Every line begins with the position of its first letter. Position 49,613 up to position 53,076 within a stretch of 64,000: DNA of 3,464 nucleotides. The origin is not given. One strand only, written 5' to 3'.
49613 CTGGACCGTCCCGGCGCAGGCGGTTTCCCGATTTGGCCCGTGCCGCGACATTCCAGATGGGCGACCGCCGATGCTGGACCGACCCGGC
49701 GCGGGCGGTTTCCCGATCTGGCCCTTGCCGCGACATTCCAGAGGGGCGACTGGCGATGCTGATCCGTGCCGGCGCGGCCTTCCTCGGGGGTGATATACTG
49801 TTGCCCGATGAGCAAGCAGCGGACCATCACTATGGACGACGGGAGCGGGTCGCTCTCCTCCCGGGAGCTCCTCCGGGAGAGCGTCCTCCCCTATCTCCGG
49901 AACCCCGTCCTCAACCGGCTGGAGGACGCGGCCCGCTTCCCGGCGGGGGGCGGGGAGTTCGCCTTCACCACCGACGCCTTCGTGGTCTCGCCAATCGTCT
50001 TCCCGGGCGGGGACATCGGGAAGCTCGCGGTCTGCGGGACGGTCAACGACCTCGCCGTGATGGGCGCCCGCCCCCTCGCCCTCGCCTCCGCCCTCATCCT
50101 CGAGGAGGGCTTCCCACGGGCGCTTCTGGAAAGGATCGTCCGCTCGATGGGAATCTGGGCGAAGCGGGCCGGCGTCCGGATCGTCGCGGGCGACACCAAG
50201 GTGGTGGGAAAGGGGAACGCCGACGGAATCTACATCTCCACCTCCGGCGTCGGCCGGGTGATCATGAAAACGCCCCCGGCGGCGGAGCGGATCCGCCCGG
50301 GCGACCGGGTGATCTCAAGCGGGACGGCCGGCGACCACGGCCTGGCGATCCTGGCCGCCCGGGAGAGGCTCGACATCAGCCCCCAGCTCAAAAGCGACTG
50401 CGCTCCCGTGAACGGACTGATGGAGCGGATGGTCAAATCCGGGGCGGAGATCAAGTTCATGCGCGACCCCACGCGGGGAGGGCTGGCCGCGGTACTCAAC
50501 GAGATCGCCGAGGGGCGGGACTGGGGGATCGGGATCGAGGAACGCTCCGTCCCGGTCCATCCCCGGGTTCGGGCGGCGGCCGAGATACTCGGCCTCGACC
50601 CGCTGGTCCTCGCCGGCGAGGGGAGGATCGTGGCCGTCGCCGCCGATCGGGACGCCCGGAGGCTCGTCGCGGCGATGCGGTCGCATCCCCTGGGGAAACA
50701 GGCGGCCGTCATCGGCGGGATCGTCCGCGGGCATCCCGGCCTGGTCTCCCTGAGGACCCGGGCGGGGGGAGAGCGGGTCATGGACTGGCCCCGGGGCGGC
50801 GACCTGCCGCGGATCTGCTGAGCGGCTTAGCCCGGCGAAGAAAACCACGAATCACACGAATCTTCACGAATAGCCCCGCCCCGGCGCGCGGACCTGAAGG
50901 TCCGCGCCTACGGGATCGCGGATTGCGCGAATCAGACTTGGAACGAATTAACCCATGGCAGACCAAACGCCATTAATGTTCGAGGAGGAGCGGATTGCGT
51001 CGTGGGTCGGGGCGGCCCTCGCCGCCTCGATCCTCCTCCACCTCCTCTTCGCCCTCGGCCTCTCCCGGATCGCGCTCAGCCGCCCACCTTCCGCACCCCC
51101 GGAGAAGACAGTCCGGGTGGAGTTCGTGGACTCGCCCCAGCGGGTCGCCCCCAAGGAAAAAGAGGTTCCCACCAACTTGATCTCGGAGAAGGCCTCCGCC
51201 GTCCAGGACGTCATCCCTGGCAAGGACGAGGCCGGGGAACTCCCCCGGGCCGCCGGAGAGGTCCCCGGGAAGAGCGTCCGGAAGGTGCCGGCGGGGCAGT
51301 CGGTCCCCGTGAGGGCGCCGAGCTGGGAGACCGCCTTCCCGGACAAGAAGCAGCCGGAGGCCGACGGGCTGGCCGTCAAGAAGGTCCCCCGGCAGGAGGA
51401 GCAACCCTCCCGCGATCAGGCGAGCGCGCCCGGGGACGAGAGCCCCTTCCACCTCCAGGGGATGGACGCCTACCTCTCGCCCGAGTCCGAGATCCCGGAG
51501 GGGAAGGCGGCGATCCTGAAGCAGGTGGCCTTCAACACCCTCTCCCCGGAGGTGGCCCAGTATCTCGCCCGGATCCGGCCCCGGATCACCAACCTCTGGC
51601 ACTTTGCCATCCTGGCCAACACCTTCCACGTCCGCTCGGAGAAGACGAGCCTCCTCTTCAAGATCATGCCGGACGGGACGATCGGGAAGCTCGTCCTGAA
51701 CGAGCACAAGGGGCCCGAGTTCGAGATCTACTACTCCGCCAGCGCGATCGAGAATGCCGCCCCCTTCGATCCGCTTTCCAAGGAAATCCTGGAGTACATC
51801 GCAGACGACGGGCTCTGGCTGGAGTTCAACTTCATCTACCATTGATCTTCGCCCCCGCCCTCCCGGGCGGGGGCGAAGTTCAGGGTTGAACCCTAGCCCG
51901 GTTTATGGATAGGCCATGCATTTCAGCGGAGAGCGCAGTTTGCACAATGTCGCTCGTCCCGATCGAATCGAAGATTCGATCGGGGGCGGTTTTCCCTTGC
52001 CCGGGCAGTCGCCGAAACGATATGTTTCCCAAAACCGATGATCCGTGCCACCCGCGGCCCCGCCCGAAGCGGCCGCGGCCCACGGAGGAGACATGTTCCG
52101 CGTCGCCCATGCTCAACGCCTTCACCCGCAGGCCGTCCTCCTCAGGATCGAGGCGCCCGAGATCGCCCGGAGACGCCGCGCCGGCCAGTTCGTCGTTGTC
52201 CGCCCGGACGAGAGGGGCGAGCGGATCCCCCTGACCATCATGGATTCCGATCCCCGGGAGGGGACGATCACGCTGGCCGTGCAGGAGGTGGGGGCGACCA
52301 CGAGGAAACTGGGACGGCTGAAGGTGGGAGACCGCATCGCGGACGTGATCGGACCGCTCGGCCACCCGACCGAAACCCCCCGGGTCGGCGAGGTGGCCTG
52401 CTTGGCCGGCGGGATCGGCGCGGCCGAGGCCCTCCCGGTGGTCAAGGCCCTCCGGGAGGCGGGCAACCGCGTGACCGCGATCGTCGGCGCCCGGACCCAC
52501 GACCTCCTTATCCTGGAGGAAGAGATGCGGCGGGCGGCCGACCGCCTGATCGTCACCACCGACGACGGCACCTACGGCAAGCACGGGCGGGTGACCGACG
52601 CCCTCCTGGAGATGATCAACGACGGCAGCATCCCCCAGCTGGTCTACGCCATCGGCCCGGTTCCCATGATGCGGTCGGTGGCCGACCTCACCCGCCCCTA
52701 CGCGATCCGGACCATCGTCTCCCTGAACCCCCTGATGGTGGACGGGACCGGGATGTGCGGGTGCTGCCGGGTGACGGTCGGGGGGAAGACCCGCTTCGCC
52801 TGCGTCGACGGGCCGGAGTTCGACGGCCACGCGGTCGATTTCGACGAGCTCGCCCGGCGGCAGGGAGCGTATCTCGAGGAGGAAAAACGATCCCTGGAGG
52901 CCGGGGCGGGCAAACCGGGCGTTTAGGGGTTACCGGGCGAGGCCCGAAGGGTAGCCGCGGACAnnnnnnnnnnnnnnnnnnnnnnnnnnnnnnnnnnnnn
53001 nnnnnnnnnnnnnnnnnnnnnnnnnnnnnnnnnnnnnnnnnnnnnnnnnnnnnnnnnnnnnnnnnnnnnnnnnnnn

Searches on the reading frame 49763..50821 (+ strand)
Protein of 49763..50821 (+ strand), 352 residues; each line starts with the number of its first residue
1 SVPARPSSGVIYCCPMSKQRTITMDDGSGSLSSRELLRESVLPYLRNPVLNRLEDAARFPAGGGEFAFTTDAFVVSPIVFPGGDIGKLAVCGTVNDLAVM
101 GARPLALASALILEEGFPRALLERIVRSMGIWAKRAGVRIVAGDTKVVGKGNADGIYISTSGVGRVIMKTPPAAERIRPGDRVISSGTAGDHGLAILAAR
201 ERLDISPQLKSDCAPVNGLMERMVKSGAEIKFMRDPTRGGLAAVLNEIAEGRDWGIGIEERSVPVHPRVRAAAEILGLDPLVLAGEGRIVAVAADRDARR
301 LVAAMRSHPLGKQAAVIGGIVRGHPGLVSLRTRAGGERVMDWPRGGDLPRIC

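Call 9: search_protein_families(library=pfam, proteins=[window:49763-50821:+], max_evalue=0.001)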
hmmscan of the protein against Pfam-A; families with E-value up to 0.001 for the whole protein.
window:49763-50821:+ (352 aa): 2 families
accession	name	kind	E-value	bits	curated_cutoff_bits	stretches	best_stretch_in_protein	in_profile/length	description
PF00586.29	AIRS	-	5.8e-23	81.9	24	1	54-166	2-112/112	AIR synthase related protein, N-terminal domain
PF02769.27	AIRS_C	-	7.2e-21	75.4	23.1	1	178-323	1-148/156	AIR synthase related protein, C-terminal domain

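Call 50: search_protein_families(library=ncbifam, proteins=[window:49763-50821:+], max_evalue=0.00001)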
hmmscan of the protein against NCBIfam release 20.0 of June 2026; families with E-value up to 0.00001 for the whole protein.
window:49763-50821:+ (352 aa): 7 families
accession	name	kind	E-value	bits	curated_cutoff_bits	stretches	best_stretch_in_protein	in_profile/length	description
TIGR02124.1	hypE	equivalog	1.9e-121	405.1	251.6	1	22-352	2-332/332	hydrogenase expression/formation protein HypE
TIGR01379.1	thiL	equivalog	5.6e-18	65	184.15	1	49-325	20-298/320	thiamine-phosphate kinase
NF004351.0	PRK05731.1-4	equivalog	4.2e-17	62.2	324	1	83-325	72-301/321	thiamine-phosphate kinase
NF004353.0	PRK05731.2-2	equivalog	3.2e-15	56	301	1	80-284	45-246/311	thiamine-phosphate kinase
TIGR00476.1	selD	equivalog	2.1e-08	33.8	125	1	52-274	44-262/311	selenide, water dikinase SelD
TIGR01736.1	FGAM_synth_II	equivalog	3.1e-07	29.1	525.75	1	90-322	94-332/718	phosphoribosylformylglycinamidine synthase subunit PurL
NF002290.1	PRK01213.1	equivalog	2.3e-06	26.1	648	1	90-341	94-346/723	phosphoribosylformylglycinamidine synthase subunit PurL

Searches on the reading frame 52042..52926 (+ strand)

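Call 9: search_protein_families(library=pfam, proteins=[window:52042-52926:+], max_evalue=0.001)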
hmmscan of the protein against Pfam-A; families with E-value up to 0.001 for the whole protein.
window:52042-52926:+ (294 aa): 2 families
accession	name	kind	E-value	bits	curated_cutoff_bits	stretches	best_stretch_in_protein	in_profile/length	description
PF10418.14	DHODB_Fe-S_bind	-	1.7e-11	44.1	23.9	1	230-266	2-41/41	Iron-sulfur cluster binding domain of dihydroorotate dehydrogenase B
PF00175.26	NAD_binding_1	-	2.3e-06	28.6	22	1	121-214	2-108/109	Oxidoreductase NAD-binding domain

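Call 50: search_protein_families(library=ncbifam, proteins=[window:52042-52926:+], max_evalue=0.00001)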
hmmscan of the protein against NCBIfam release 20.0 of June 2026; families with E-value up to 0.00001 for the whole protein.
window:52042-52926:+ (294 aa): 14 families
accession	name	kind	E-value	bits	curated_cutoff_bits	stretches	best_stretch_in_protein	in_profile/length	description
NF004862.0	PRK06222.1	subfamily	4.6e-117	390.5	220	1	18-287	1-270/281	sulfide/dihydroorotate dehydrogenase-like FAD/NAD-binding protein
NF009414.0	PRK12778.1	equivalog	8.5e-111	371.5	1103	1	18-285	1-268/752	bifunctional dihydroorotate dehydrogenase B NAD binding subunit/NADPH-dependent glutamate synthase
NF009413.0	PRK12775.1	equivalog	3e-85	286.9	1895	1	18-286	1-269/1006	putative trifunctional 2-polyprenylphenol hydroxylase/glutamate synthase subunit beta/ferritin domain-containing protein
NF009415.0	PRK12779.1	equivalog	3.5e-62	210.5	1519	1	23-285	655-938/944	putative bifunctional glutamate synthase subunit beta/2-polyprenylphenol hydroxylase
NF000796.0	PRK00054.1-1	equivalog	1.6e-39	135.7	224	1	45-271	29-241/254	dihydroorotate dehydrogenase electron transfer subunit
NF000798.0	PRK00054.1-3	equivalog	1.6e-28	100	219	1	44-265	30-242/244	dihydroorotate dehydrogenase electron transfer subunit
NF000799.0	PRK00054.1-4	equivalog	2.4e-27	95.6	314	1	26-263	14-254/258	dihydroorotate dehydrogenase electron transfer subunit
NF000797.0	PRK00054.1-2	equivalog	3.6e-26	92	270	1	24-261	22-261/267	dihydroorotate dehydrogenase electron transfer subunit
NF004470.0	PRK05802.1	equivalog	3.8e-17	62.3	313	1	22-249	71-308/330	sulfide/dihydroorotate dehydrogenase-like FAD/NAD-binding protein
NF006220.0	PRK08345.1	subfamily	5.1e-15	55.5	395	1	32-261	28-283/294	cytochrome-c3 hydrogenase subunit gamma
NF040835.1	sulfhyd_HydG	equivalog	8.7e-14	51.5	650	1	30-261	33-280/292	NADPH-dependent hydrogenase/sulfhydrogenase 1 subunit gamma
TIGR02911.1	sulfite_red_B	equivalog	3.1e-13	49.5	288.6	1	46-261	32-252/261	anaerobic sulfite reductase subunit AsrB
NF040830.1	sulfhyd_ShyC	equivalog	1.3e-08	34.4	600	0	40-141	32-134/288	NAD(P)-dependent hydrogenase/sulfhydrogenase 2 subunit gamma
NF040810.1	BenC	equivalog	5.7e-07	29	430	1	21-220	109-318/333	benzoate 1,2-dioxygenase electron transfer component BenC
